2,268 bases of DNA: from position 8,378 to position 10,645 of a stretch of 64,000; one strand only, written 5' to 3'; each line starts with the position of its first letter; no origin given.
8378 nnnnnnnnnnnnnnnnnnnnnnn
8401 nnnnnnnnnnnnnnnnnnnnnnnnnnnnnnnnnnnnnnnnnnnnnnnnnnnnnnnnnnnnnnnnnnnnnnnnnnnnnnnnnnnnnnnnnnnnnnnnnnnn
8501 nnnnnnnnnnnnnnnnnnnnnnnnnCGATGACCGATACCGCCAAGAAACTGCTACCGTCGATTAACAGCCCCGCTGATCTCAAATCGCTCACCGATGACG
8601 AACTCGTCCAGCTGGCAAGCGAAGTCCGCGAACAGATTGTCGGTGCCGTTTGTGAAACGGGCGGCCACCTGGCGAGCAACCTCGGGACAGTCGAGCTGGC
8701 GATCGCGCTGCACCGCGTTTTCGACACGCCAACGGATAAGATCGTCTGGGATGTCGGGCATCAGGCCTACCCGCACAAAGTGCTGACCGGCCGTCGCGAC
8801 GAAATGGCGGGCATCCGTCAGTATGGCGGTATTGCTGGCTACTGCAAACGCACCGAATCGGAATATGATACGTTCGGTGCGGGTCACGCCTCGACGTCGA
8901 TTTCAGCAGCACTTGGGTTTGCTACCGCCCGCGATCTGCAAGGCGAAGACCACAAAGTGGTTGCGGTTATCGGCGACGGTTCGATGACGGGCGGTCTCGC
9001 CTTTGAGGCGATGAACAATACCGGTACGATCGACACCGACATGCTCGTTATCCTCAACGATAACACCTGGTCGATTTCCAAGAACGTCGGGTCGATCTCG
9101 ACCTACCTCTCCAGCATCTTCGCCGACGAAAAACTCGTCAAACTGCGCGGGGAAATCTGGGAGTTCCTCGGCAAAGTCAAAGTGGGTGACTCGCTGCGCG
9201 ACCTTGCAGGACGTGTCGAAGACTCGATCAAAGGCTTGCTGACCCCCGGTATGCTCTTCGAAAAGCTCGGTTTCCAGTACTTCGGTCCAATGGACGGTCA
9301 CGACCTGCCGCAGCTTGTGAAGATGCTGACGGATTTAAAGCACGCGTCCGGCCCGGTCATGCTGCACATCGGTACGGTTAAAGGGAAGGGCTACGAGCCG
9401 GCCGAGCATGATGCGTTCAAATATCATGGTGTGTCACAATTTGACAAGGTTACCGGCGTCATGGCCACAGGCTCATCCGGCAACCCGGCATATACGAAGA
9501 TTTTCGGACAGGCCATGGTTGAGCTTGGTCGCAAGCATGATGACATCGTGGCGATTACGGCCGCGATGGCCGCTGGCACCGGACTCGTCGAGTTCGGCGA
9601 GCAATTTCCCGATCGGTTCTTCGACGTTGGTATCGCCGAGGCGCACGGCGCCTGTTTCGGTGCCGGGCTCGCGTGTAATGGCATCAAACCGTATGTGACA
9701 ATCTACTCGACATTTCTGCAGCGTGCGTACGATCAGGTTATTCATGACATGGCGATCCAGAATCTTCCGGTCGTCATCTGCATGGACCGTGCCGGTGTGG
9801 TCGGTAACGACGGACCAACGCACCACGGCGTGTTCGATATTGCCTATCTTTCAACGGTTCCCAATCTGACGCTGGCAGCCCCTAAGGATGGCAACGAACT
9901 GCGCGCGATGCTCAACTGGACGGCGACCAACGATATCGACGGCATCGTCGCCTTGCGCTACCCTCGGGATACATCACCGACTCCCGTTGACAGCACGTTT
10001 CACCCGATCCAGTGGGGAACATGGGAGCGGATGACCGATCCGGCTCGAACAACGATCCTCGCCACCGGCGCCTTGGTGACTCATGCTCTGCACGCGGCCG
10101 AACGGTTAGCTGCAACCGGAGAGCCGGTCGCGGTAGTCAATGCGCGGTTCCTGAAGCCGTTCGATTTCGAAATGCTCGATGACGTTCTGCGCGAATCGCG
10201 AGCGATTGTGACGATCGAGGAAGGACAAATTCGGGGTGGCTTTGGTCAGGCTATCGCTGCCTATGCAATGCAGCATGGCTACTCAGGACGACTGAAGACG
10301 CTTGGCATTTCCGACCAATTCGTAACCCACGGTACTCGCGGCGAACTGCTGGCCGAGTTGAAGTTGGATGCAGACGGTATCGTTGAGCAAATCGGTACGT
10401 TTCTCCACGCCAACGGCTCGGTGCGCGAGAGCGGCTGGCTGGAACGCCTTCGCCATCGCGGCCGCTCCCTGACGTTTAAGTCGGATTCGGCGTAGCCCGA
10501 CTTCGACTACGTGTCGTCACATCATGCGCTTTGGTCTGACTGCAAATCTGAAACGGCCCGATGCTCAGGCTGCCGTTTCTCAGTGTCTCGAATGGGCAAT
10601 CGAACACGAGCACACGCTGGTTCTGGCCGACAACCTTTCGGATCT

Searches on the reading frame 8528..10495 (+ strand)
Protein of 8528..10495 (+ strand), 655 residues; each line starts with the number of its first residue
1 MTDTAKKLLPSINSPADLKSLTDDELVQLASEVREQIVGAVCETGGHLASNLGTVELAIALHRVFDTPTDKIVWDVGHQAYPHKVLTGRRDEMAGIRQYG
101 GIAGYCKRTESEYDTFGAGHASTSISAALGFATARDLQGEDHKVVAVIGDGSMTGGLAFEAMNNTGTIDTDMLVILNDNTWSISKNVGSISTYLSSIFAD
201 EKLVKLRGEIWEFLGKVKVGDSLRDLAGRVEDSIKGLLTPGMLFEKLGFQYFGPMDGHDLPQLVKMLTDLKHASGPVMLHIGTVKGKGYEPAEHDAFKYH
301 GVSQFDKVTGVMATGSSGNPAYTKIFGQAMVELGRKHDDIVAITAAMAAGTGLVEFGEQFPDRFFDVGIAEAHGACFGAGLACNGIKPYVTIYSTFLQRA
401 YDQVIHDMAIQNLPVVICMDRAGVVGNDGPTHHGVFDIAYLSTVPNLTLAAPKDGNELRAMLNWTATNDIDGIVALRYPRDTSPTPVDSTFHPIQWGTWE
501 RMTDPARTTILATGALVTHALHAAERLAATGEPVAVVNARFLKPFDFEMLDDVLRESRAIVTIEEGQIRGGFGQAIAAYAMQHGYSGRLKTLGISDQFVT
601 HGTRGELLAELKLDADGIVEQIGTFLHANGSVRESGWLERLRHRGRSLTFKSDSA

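Call 3: search_protein_families(library=pfam, proteins=[window:8528-10495:+], max_evalue=0.01)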
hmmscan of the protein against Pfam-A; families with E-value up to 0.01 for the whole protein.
window:8528-10495:+ (655 aa): 8 families
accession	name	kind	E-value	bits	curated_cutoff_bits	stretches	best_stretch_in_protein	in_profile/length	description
PF13292.11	DXP_synthase_N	-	7.3e-119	396.5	21.2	1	9-283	1-274/274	1-deoxy-D-xylulose-5-phosphate synthase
PF02779.29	Transket_pyr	-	2.6e-46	157.9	27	1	320-482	3-171/174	Transketolase, pyrimidine binding domain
PF02780.25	Transketolase_C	-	6.6e-27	94.3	25.9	1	498-618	2-124/124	Transketolase, C-terminal domain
PF22613.1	Transketolase_C_1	-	6.8e-05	23.5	27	1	504-568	10-78/113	Transketolase-like TK C-terminal domain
PF17147.9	PFOR_II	-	0.00015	22.5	27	1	506-575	1-70/102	Pyruvate:ferredoxin oxidoreductase core domain II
PF00456.26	Transketolase_N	-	0.00027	20.5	22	1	136-186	139-190/334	Transketolase, thiamine diphosphate binding domain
PF00676.26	E1_dh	-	0.00037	20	22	1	113-186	97-168/300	Dehydrogenase E1 component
PF02775.26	TPP_enzyme_C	-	0.0006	20.1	21.9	1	109-181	18-84/151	Thiamine pyrophosphate enzyme, C-terminal TPP binding domain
